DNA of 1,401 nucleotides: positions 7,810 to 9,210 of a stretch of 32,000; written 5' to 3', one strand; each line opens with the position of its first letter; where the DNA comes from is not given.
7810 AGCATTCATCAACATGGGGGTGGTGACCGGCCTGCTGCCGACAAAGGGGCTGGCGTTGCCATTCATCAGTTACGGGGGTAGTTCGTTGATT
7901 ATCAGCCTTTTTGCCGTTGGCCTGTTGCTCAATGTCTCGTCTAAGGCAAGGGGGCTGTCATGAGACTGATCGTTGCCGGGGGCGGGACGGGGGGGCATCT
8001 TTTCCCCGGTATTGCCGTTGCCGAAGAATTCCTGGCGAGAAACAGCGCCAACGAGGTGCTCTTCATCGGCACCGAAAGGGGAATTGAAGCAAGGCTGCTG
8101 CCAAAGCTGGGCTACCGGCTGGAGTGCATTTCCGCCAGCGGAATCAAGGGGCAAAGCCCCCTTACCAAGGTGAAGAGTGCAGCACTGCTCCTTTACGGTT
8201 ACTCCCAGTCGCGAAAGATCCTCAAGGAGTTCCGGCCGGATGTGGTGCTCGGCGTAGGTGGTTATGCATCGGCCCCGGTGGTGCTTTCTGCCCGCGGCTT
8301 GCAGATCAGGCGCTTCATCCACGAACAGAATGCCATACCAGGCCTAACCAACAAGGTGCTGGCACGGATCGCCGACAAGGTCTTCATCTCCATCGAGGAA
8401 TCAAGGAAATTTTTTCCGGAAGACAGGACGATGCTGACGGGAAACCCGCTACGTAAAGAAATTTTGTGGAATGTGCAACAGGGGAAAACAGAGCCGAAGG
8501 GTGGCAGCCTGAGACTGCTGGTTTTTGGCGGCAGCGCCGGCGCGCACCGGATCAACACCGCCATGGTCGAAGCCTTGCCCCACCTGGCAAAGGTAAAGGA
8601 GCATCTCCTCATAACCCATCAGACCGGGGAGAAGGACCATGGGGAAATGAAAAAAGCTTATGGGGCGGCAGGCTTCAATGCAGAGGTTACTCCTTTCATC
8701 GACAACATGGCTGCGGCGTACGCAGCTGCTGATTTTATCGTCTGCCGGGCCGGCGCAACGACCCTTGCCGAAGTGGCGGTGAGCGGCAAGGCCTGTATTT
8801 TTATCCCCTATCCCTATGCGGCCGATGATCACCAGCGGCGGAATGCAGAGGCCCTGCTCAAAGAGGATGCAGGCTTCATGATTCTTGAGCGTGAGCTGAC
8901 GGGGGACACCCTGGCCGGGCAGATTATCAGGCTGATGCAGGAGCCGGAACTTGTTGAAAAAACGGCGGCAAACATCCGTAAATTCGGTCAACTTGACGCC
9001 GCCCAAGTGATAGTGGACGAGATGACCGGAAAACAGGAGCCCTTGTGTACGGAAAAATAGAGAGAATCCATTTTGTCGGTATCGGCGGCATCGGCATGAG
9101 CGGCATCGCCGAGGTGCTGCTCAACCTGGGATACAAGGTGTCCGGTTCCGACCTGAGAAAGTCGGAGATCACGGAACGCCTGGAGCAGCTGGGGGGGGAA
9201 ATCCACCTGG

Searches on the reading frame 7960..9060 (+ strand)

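Call 81: search_protein_families(library=pfam, proteins=[window:7960-9060:+], max_evalue=0.00001)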
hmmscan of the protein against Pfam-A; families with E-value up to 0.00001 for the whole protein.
window:7960-9060:+ (366 aa): 2 families
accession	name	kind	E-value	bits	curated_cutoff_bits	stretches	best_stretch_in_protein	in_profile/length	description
PF04101.22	Glyco_tran_28_C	-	7.7e-40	137.1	22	1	186-347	2-162/166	Glycosyltransferase family 28 C-terminal domain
PF03033.26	Glyco_transf_28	-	2.9e-37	128.3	26.2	1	4-143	2-139/139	Glycosyltransferase family 28 N-terminal domain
